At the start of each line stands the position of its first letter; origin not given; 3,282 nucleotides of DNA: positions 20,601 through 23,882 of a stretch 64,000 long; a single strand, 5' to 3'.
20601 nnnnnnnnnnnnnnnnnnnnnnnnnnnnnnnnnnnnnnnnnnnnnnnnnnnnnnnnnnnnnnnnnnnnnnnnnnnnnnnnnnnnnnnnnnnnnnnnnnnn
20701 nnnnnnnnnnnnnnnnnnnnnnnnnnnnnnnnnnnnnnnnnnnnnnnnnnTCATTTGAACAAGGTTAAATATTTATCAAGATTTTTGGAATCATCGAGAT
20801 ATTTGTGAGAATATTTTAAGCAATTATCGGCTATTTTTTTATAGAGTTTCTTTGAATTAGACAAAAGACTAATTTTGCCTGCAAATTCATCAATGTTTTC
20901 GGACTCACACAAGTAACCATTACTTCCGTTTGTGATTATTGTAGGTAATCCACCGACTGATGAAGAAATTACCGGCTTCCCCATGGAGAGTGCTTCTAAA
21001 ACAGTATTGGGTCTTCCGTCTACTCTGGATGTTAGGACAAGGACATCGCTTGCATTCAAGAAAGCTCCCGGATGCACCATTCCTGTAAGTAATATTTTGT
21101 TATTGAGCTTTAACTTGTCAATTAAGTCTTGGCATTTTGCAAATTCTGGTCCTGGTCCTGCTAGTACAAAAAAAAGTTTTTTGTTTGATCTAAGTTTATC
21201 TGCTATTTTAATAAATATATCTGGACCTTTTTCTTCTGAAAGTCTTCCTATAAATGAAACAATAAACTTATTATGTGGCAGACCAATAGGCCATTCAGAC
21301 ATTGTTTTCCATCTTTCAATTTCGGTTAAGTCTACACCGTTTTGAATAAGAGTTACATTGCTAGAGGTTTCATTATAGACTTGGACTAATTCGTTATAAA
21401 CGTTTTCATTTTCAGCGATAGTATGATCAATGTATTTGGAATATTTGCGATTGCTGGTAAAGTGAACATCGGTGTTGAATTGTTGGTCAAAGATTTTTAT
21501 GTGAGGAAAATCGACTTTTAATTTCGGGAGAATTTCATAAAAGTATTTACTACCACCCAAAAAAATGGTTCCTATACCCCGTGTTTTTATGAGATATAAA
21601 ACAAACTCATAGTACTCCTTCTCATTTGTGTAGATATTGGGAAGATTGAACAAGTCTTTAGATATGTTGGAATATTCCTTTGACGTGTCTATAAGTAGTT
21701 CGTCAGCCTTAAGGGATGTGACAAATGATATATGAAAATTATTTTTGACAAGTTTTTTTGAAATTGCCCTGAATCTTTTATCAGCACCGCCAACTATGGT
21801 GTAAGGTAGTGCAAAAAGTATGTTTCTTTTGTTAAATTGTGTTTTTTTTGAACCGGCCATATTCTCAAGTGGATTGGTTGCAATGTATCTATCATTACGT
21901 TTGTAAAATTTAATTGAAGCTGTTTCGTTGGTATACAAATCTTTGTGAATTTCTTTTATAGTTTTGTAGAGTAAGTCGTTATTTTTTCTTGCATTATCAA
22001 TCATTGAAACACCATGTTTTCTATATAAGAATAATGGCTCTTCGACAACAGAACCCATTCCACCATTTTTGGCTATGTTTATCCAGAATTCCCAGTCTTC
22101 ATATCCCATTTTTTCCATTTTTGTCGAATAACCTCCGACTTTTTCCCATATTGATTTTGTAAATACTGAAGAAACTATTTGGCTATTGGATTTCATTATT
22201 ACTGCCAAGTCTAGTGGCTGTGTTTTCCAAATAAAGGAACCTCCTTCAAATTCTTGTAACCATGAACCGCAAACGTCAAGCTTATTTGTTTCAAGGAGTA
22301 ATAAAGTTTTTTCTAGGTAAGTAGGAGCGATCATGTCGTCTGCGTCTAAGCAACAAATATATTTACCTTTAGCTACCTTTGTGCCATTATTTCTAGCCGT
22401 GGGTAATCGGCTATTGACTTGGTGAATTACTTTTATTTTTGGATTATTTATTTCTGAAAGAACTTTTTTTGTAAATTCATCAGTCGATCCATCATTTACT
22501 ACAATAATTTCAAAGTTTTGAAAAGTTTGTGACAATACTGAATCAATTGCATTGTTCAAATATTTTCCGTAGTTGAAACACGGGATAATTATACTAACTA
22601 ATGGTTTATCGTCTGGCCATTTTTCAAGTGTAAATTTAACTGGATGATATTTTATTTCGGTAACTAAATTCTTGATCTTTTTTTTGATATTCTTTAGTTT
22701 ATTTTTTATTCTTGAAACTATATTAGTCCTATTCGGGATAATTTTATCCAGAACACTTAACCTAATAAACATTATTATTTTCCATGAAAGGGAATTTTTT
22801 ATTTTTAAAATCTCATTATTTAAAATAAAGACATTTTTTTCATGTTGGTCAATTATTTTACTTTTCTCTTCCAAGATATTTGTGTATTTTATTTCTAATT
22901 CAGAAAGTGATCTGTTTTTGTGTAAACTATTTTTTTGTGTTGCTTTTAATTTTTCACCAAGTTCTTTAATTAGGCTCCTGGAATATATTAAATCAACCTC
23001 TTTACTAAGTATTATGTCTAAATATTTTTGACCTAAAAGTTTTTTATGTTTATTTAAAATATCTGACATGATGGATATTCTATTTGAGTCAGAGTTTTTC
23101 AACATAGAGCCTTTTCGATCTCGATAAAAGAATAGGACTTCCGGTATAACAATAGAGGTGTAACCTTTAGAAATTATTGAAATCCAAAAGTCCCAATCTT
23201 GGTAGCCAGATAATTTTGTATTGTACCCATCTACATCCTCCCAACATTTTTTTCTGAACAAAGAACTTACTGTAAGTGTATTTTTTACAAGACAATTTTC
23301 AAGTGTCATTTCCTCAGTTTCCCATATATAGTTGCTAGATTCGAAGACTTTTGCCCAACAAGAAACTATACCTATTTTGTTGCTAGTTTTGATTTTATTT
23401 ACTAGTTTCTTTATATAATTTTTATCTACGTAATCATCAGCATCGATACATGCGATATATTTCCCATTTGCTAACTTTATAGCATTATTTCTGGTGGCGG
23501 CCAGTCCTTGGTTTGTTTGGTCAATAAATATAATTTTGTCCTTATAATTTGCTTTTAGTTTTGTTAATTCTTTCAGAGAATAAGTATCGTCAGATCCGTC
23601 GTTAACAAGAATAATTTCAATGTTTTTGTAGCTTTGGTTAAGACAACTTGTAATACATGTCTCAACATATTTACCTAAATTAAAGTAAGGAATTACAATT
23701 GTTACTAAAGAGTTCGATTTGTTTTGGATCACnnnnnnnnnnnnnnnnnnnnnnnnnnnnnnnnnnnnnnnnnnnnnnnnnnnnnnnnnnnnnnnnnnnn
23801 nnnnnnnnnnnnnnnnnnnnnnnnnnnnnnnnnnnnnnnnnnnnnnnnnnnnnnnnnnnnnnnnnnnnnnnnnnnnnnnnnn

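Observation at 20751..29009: ABC-transporter-dependent glycan pathway with a 993-aa GT2, coiled-coil, GT2, GT4 candidate polymerase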

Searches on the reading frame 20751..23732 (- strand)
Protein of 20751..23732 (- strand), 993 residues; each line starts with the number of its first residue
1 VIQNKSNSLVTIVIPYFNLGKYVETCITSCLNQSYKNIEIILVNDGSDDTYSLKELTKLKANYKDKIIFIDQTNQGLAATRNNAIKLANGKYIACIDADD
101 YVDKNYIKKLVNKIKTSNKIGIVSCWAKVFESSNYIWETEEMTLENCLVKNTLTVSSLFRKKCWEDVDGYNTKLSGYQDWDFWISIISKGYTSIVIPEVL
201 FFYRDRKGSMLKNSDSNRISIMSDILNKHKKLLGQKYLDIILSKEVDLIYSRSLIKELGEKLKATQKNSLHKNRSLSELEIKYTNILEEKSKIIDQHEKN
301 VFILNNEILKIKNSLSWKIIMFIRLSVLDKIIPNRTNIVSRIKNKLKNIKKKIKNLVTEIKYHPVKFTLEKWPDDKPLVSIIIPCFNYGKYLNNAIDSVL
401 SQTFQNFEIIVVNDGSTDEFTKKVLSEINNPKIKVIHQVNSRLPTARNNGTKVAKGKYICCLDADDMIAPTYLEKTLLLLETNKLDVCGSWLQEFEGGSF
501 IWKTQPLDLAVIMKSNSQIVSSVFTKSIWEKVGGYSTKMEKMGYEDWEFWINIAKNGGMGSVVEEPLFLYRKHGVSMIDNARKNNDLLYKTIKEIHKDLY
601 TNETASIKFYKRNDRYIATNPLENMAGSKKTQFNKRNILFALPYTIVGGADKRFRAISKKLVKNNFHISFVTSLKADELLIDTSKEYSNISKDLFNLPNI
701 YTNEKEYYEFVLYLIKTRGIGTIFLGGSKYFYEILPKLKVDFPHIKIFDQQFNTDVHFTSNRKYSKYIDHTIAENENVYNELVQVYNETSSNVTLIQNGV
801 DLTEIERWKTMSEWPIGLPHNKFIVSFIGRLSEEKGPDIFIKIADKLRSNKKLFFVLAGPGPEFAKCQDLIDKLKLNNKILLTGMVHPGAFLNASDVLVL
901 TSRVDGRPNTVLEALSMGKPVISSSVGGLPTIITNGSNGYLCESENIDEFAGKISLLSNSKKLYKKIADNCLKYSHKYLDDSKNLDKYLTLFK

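Call 3: search_protein_families(library=pfam, proteins=[window:20751-23732:-], max_evalue=0.01)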
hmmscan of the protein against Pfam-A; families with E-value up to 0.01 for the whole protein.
window:20751-23732:- (993 aa): 8 families
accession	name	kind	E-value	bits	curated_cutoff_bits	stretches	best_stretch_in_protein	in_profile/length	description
PF00535.33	Glycos_transf_2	-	9.2e-67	224.6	23.3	2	380-506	1-130/168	Glycosyl transferase family 2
PF00534.26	Glycos_transf_1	-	1.5e-36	126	26.4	1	815-970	8-168/172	Glycosyl transferases group 1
PF13692.12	Glyco_trans_1_4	-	3.1e-30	105.7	27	1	824-957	3-139/142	Glycosyl transferases group 1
PF10111.15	Glyco_tranf_2_2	-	7.1e-30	104.9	27.3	2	12-211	2-223/276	Glycosyltransferase like family 2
PF13641.12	Glyco_tranf_2_3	-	2.6e-26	93.5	27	2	10-200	3-208/230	Glycosyltransferase like family 2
PF13632.12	Glyco_trans_2_3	-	6.1e-12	46.2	27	1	92-205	1-124/198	Glycosyl transferase family group 2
PF02709.20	Glyco_transf_7C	-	1.8e-06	27.9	23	1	522-560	24-62/78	N-terminal domain of galactosyltransferase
PF13439.12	Glyco_transf_4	-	0.0029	18.1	28.5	0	748-803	114-169/170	Glycosyltransferase Family 4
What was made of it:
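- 23049..23711 (-): Distal GT2 module (residues 8-228), DxD intact (D99, D100); candidate terminator. Pfam GT2 (call 3).
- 20754..21836 (-): C-terminal GT4 (GT-B) module (residues 633-993), polymerase half 2 (retaining family). Glycos_transf_1, E 1.5e-36 (call 3).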

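Call 6: search_protein_families(library=ncbifam, proteins=[window:20751-23732:-], max_evalue=0.001)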
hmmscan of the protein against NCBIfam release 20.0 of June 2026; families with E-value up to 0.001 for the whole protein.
window:20751-23732:- (993 aa): 48 families (the best 25 are shown)
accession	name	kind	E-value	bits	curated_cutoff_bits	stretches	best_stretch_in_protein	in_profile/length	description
NF007482.0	PRK10073.1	equivalog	1.2e-52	179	423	2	375-488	4-118/334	glycosyltransferase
TIGR03937.1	PgaC_IcaA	equivalog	9.7e-45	153.2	422.3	2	4-129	41-165/407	poly-beta-1,6-N-acetyl-D-glucosamine synthase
NF047683.1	TeichurnBiosyTuaG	equivalog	2.5e-44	151.8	400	2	375-595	4-231/252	teichuronic acid biosynthesis protein TuaG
NF053739.1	GlytfEpsEBac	equivalog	8.6e-43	146.2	450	2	377-572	1-204/265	glycosyltransferase EpsE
NF041875.1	EPS_EpsD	equivalog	9.9e-31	107.3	370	2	379-481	1-105/325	exopolysaccharide biosynthesis glycosyltransferase EpsD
NF041394.1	GtaseAglG_Halo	equivalog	1e-28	100.5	440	2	11-174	4-178/304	glucosyl-dolichyl phosphate glucuronosyltransferase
NF050050.1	ProtGlycPglI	equivalog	1.5e-28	100.1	500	2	377-475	2-103/306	GalNAc(5)-diNAcBac-PP-undecaprenol beta-1,3-glucosyltransferase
NF007453.0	PRK10018.1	equivalog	1.9e-28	99.9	382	2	375-474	4-105/280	colanic acid biosynthesis glycosyltransferase WcaA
TIGR04017.1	WcaA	equivalog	2.4e-27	96.3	495.75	2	375-474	3-104/279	colanic acid biosynthesis glycosyltransferase WcaA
TIGR03999.1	thiol_BshA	equivalog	1.1e-25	90.4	273.7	1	767-992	137-370/375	N-acetyl-alpha-D-glucosaminyl L-malate synthase BshA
NF038299.1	EPS_HpsN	equivalog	4.1e-25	88.4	425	2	377-475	1-101/317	hormogonium polysaccharide biosynthesis glycosyltransferase HpsN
TIGR03088.1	stp2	hypoth_equivalog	6.2e-24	84.7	409.05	1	762-992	131-370/374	TIGR03088 family PEP-CTERM/XrtA system glycosyltransferase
TIGR03965.1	mycofact_glyco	equivalog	3.8e-23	82.1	280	2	371-483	68-182/467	mycofactocin biosynthesis glycosyltransferase MftF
NF047684.1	TeichurnBiosyTuaC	equivalog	2.4e-22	79.4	550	1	789-986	183-380/391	teichuronic acid biosynthesis protein TuaC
TIGR03111.1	glyc2_xrt_Gpos1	hypoth_equivalog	4.1e-22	78.6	363.95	2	9-140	50-180/439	TIGR03111 family XrtG-associated glycosyltransferase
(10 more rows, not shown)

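Call 8: find_homologous_proteins(query=window:20751-23732:-, max_evalue=1e-10)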
Query window:20751-23732:- (993 aa): 769 proteins with E <= 1e-10 among 8000 candidates; the best 120 are listed.
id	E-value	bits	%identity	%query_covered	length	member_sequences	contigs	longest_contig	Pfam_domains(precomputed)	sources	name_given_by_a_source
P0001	0.0e+0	2225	100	100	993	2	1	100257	PF13632.13,PF10111.15,PF13506.14,PF13641.13,PF00534.27,PF00535.33,PF13692.13,PF02709.21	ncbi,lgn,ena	ncbi:MAG: glycosyltransferase [Candidatus Shapirobacteria bacterium]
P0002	1.9e-254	865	38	63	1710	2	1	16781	PF13489.13,PF13632.13,PF10111.15,PF13641.13,PF00534.27,PF13524.13,PF13439.13,PF00535.33,PF20706.4,PF13692.13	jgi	jgi:glycosyltransferase involved in cell wall biosynthesis/GT2 family glycosyltransferase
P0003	1.7e-223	763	39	98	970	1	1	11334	PF13632.13,PF10111.15,PF13641.13,PF00534.27,PF00535.33,PF13692.13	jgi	jgi:glycosyltransferase involved in cell wall biosynthesis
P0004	1.2e-222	760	42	99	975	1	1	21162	PF13632.13,PF10111.15,PF13506.14,PF13641.13,PF00534.27,PF00535.33,PF13692.13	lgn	-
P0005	1.8e-221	756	42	99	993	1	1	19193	PF13632.13,PF10111.15,PF13506.14,PF13641.13,PF00534.27,PF00535.33,PF13692.13,PF02709.21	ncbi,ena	-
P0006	6.5e-217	741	39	63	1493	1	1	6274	PF13489.13,PF08003.18,PF02353.27,PF10111.15,PF13506.14,PF13439.13,PF00535.33,PF08241.19,PF13692.13,PF13847.13,PF13632.13,PF13641.13,PF00534.27,PF13649.13,PF01209.25,PF08242.19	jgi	jgi:glycosyltransferase involved in cell wall biosynthesis/SAM-dependent methyltransferase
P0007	1.5e-216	740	38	63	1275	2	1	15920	PF13632.13,PF10111.15,PF13506.14,PF13641.13,PF00534.27,PF13439.13,PF00535.33,PF13692.13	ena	-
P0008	1.2e-212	727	37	63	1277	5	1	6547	PF13632.13,PF10111.15,PF13506.14,PF13641.13,PF00534.27,PF13439.13,PF00535.33,PF13692.13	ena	-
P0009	6.9e-205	701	37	99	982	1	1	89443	PF13632.13,PF10111.15,PF13506.14,PF13641.13,PF00534.27,PF00535.33,PF13692.13,PF02709.21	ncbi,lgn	ncbi:MAG: glycosyltransferase [Nitrospirota bacterium]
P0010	1.5e-201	690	38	65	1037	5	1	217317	PF13632.13,PF10111.15,PF13641.13,PF00534.27,PF13524.13,PF13439.13,PF00535.33,PF20706.4,PF13692.13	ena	-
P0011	1.0e-196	674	37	99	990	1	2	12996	PF13632.13,PF10111.15,PF13641.13,PF00534.27,PF00535.33,PF13692.13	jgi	jgi:glycosyltransferase involved in cell wall biosynthesis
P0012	5.2e-196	672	36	99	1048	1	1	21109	PF13632.13,PF10111.15,PF13506.14,PF13641.13,PF00534.27,PF00535.33,PF13692.13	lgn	-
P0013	8.9e-196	671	38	97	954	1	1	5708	PF13632.13,PF10111.15,PF13506.14,PF13641.13,PF00534.27,PF13439.13,PF00535.33,PF13692.13,PF02709.21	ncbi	-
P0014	3.1e-195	669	36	99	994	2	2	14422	PF13632.13,PF10111.15,PF13506.14,PF13641.13,PF00534.27,PF13439.13,PF00535.33,PF13692.13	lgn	-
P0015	4.9e-193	662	36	97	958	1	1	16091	PF13632.13,PF10111.15,PF13641.13,PF00534.27,PF00535.33,PF13692.13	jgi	jgi:glycosyltransferase involved in cell wall biosynthesis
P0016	7.5e-193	661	45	68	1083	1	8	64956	PF10111.15,PF13506.14,PF13641.13,PF00534.27,PF00535.33,PF13692.13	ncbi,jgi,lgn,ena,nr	ncbi:MAG TPA: glycosyltransferase [Candidatus Eremiobacteraeota bacterium]|nr:MAG: Hyaluronan syntha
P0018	1.0e-188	648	37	99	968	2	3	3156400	PF13632.13,PF10111.15,PF13641.13,PF00534.27,PF00535.33,PF13692.13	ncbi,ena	-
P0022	3.7e-180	619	46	63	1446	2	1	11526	PF13847.13,PF13489.13,PF10111.15,PF13641.13,PF00534.27,PF13649.13,PF00535.33,PF08241.19,PF08242.19,PF13692.13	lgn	-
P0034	1.3e-171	591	41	72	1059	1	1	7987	PF13847.13,PF13489.13,PF10111.15,PF13641.13,PF00534.27,PF13649.13,PF13439.13,PF00535.33,PF08241.19,PF08242.19,PF13692.13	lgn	-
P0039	1.2e-169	584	41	74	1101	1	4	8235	PF13847.13,PF13489.13,PF10111.15,PF13641.13,PF00534.27,PF13439.13,PF00535.33,PF08241.19,PF08242.19,PF13692.13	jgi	jgi:O-antigen biosynthesis protein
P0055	3.6e-164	566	46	63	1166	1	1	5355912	PF10111.15,PF13641.13,PF00534.27,PF13439.13,PF00535.33,PF13692.13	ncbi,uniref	ncbi:glycosyltransferase [Pseudanabaena minima]|uniref:glycosyltransferase n=1 Tax=Pseudanabaena min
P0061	1.1e-162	561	38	75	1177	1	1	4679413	PF13489.13,PF10111.15,PF13439.13,PF00535.33,PF08241.19,PF13692.13,PF12795.13,PF13847.13,PF13641.13,PF00534.27,PF13649.13,PF08242.19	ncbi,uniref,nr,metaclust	ncbi:glycosyl transferase family 2 [Rippkaea orientalis PCC 8801]|uniref:Glycosyl transferase family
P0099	3.1e-142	494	33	99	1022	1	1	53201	PF13632.13,PF10111.15,PF13506.14,PF13641.13,PF00534.27,PF00535.33,PF20706.4,PF13692.13,PF02709.21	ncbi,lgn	ncbi:MAG: glycosyltransferase [Candidatus Saccharimonadales bacterium]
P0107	6.0e-139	483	32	95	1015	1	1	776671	PF13632.13,PF10111.15,PF13641.13,PF00534.27,PF00535.33,PF20706.4,PF13692.13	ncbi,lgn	-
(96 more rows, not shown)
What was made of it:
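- On Lipopolysaccharide O-antigen: The host is identified as Candidatus Shapirobacteria (call 8).
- Some sources name homologues 'O-antigen biosynthesis protein' (call 8). The protein is identical to one from a Candidatus Shapirobacteria MAG (call 8).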

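Call 15: search_protein_families(library=pfam, proteins=[P0002, P0022, P0034, P0039, P0061, P0055, P0016, P0010], max_evalue=0.0001)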
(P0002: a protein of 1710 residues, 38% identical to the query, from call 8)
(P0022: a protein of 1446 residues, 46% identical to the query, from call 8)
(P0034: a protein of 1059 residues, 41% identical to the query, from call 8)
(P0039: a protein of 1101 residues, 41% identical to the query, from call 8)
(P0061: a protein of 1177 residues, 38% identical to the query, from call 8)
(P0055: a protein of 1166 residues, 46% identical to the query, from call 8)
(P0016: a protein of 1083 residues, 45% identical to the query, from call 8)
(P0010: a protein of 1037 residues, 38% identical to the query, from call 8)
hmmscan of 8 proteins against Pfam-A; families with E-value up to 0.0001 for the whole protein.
P0002 (1710 aa): 10 families
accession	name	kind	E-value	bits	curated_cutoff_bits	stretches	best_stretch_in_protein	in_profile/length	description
PF00534.26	Glycos_transf_1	-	7.3e-74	247.4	26.4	2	862-1017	12-171/172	Glycosyl transferases group 1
PF13692.12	Glyco_trans_1_4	-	1.9e-61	206.9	27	2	867-1002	3-140/142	Glycosyl transferases group 1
PF00535.33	Glycos_transf_2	-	1.3e-60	204.6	23.3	2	1057-1184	1-129/168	Glycosyl transferase family 2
PF10111.15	Glyco_tranf_2_2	-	6.1e-29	101.8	27.3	2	415-627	1-233/276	Glycosyltransferase like family 2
PF13641.12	Glyco_tranf_2_3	-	5.6e-27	95.7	27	2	1056-1249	3-209/230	Glycosyltransferase like family 2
PF13439.12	Glyco_transf_4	-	1.6e-17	64.5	28.5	2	1330-1486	2-170/170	Glycosyltransferase Family 4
PF13632.12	Glyco_trans_2_3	-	1.2e-15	58.4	27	2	1136-1254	1-125/198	Glycosyl transferase family group 2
PF20706.3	GT4-conflict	-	2.6e-10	40.3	26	0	1571-1625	271-325/385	Family 4 Glycosyltransferase in conflict systems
PF13524.12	Glyco_trans_1_2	-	4.7e-08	33.5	25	0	1574-1666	39-133/144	Glycosyl transferase-like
PF13489.12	Methyltransf_23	-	1.4e-07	31.8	27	1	23-108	11-95/164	Methyltransferase domain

P0022 (1446 aa): 10 families
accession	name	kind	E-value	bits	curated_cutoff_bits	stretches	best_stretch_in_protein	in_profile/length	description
PF00535.33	Glycos_transf_2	-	1.9e-41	142.2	23.3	2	817-941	1-128/168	Glycosyl transferase family 2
PF00534.26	Glycos_transf_1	-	6.9e-32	110.8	26.4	1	1267-1420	13-171/172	Glycosyl transferases group 1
PF13692.12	Glyco_trans_1_4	-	1.7e-27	96.8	27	1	1270-1407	2-142/142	Glycosyl transferases group 1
PF13641.12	Glyco_tranf_2_3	-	8.7e-17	62.3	27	1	816-922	3-116/230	Glycosyltransferase like family 2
PF10111.15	Glyco_tranf_2_2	-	4.8e-15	56.2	27.3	1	817-919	1-108/276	Glycosyltransferase like family 2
PF13489.12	Methyltransf_23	-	3.9e-13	49.9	27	1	17-129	14-120/164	Methyltransferase domain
PF08241.18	Methyltransf_11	-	1.3e-12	48.6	21.2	1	77-125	47-95/95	Methyltransferase domain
PF08242.18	Methyltransf_12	-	2.4e-08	35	30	1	71-123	49-98/98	Methyltransferase domain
PF13847.12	Methyltransf_31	-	3.6e-08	33.7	27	1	78-129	60-113/145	Methyltransferase domain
PF13649.12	Methyltransf_25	-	4.2e-07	31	27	1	79-121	53-97/97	Methyltransferase domain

P0034 (1059 aa): 11 families
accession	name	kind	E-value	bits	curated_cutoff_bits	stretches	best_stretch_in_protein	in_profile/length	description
PF00535.33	Glycos_transf_2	-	1.1e-34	120.2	23.3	1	426-557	1-132/168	Glycosyl transferase family 2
PF00534.26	Glycos_transf_1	-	3e-34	118.5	26.4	1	867-1027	6-171/172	Glycosyl transferases group 1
PF13692.12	Glyco_trans_1_4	-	5e-27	95.3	27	1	877-1014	2-142/142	Glycosyl transferases group 1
PF13489.12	Methyltransf_23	-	1.3e-18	67.7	27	1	95-227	20-153/164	Methyltransferase domain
PF10111.15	Glyco_tranf_2_2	-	6.5e-15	55.8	27.3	1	426-623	1-223/276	Glycosyltransferase like family 2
PF08241.18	Methyltransf_11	-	2.3e-09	38.2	21.2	1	103-193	2-95/95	Methyltransferase domain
PF13641.12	Glyco_tranf_2_3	-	2.7e-08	34.6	27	1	425-528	3-113/230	Glycosyltransferase like family 2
PF08242.18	Methyltransf_12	-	1.2e-07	32.8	30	1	103-191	2-98/98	Methyltransferase domain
PF13649.12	Methyltransf_25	-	3.2e-07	31.4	27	1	101-189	1-97/97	Methyltransferase domain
PF13439.12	Glyco_transf_4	-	3.2e-06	27.7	28.5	1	703-858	2-169/170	Glycosyltransferase Family 4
PF13847.12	Methyltransf_31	-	4e-06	27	27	1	98-197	4-113/145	Methyltransferase domain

P0039 (1101 aa): 10 families
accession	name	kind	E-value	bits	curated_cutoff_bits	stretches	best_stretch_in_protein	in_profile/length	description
PF00534.26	Glycos_transf_1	-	2.4e-35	122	26.4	1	911-1069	8-171/172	Glycosyl transferases group 1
PF00535.33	Glycos_transf_2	-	1.6e-33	116.4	23.3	1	468-596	1-131/168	Glycosyl transferase family 2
PF13692.12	Glyco_trans_1_4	-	2.4e-27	96.4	27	1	919-1056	2-142/142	Glycosyl transferases group 1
PF13489.12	Methyltransf_23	-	5.7e-16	59.1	27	1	96-227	21-153/164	Methyltransferase domain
PF10111.15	Glyco_tranf_2_2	-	5.4e-15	56.1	27.3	1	468-664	1-222/276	Glycosyltransferase like family 2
PF08241.18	Methyltransf_11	-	2.3e-09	38.2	21.2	1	103-193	2-95/95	Methyltransferase domain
PF08242.18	Methyltransf_12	-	2.4e-08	35.1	30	1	103-191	2-98/98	Methyltransferase domain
PF13641.12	Glyco_tranf_2_3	-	3.6e-08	34.1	27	1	467-571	3-114/230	Glycosyltransferase like family 2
PF13439.12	Glyco_transf_4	-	4.3e-07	30.5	28.5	1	744-900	1-169/170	Glycosyltransferase Family 4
PF13847.12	Methyltransf_31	-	2.2e-05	24.6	27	0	100-197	6-113/145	Methyltransferase domain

P0061 (1177 aa): 13 families
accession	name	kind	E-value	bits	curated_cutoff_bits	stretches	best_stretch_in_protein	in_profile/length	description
PF00535.33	Glycos_transf_2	-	4.5e-36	124.8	23.3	1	561-688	1-130/168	Glycosyl transferase family 2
PF00534.26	Glycos_transf_1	-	2.1e-35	122.3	26.4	1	996-1154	8-171/172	Glycosyl transferases group 1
PF13692.12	Glyco_trans_1_4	-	3.3e-29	102.4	27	1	1004-1141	2-142/142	Glycosyl transferases group 1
PF13489.12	Methyltransf_23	-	1.4e-20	74.1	27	1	91-228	17-156/164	Methyltransferase domain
PF10111.15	Glyco_tranf_2_2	-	3.4e-15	56.7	27.3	1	561-742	1-210/276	Glycosyltransferase like family 2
PF13641.12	Glyco_tranf_2_3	-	1e-11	45.7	27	1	560-734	3-197/230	Glycosyltransferase like family 2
PF08241.18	Methyltransf_11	-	2.3e-11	44.6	21.2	1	102-192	2-95/95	Methyltransferase domain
PF08242.18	Methyltransf_12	-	7.5e-11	43.1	30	1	102-190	2-98/98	Methyltransferase domain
PF13649.12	Methyltransf_25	-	2.3e-09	38.2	27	1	102-188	3-97/97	Methyltransferase domain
PF13847.12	Methyltransf_31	-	3.1e-07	30.6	27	1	99-196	6-113/145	Methyltransferase domain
PF13439.12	Glyco_transf_4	-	4.5e-07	30.5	28.5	1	827-982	1-169/170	Glycosyltransferase Family 4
PF12795.12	MscS_porin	-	8.4e-06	26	34.4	1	342-476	26-155/238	Mechanosensitive ion channel porin domain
PF13632.12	Glyco_trans_2_3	-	5.3e-05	23.6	27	0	639-750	1-124/198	Glycosyl transferase family group 2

P0055 (1166 aa): 6 families
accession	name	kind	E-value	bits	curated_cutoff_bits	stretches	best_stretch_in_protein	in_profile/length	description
PF00535.33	Glycos_transf_2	-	1.1e-35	123.4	23.3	1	539-661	1-126/168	Glycosyl transferase family 2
PF00534.26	Glycos_transf_1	-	7.8e-33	113.9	26.4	1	979-1137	8-171/172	Glycosyl transferases group 1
PF13692.12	Glyco_trans_1_4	-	1.7e-26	93.6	27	1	987-1124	2-142/142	Glycosyl transferases group 1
PF10111.15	Glyco_tranf_2_2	-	9.9e-17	61.7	27.3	1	539-736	1-223/276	Glycosyltransferase like family 2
PF13641.12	Glyco_tranf_2_3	-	2.5e-12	47.8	27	1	538-646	3-118/230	Glycosyltransferase like family 2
PF13439.12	Glyco_transf_4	-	5.9e-06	26.8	28.5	1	811-965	2-169/170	Glycosyltransferase Family 4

P0016 (1083 aa): 7 families
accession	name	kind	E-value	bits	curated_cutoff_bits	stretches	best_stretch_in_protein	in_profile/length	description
PF00535.33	Glycos_transf_2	-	1e-72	243.9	23.3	2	467-582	1-119/168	Glycosyl transferase family 2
PF10111.15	Glyco_tranf_2_2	-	7.7e-37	127.7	27.3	2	6-219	1-221/276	Glycosyltransferase like family 2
PF00534.26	Glycos_transf_1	-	1.6e-34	119.3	26.4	1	901-1059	8-171/172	Glycosyl transferases group 1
PF13692.12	Glyco_trans_1_4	-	4.3e-26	92.3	27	1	909-1046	2-142/142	Glycosyl transferases group 1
PF13641.12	Glyco_tranf_2_3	-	9.6e-20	72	27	2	466-569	3-113/230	Glycosyltransferase like family 2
PF13632.12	Glyco_trans_2_3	-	4.3e-07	30.4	27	0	133-210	36-120/198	Glycosyl transferase family group 2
PF13704.12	Glyco_tranf_2_4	-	5e-05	24.2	27.5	0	477-553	5-82/98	Glycosyl transferase family 2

P0010 (1037 aa): 9 families
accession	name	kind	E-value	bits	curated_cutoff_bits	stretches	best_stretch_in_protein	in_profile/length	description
PF00534.26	Glycos_transf_1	-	5.4e-77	257.6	26.4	2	837-995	9-171/172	Glycosyl transferases group 1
PF13692.12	Glyco_trans_1_4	-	3.2e-65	219.2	27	2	845-982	3-142/142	Glycosyl transferases group 1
PF00535.33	Glycos_transf_2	-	2.7e-30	105.9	23.3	1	392-521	1-131/168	Glycosyl transferase family 2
PF13641.12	Glyco_tranf_2_3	-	3.1e-16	60.6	27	1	391-584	3-209/230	Glycosyltransferase like family 2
PF13439.12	Glyco_transf_4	-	3.5e-14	53.6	28.5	1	665-820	2-169/170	Glycosyltransferase Family 4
PF10111.15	Glyco_tranf_2_2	-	1.7e-13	51.2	27.3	1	392-604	1-233/276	Glycosyltransferase like family 2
PF20706.3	GT4-conflict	-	2.6e-08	33.7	26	0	834-960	193-325/385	Family 4 Glycosyltransferase in conflict systems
PF13632.12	Glyco_trans_2_3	-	1.1e-07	32.3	27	1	471-589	1-125/198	Glycosyl transferase family group 2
PF13524.12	Glyco_trans_1_2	-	1.6e-06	28.6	25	0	924-1005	58-137/144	Glycosyl transferase-like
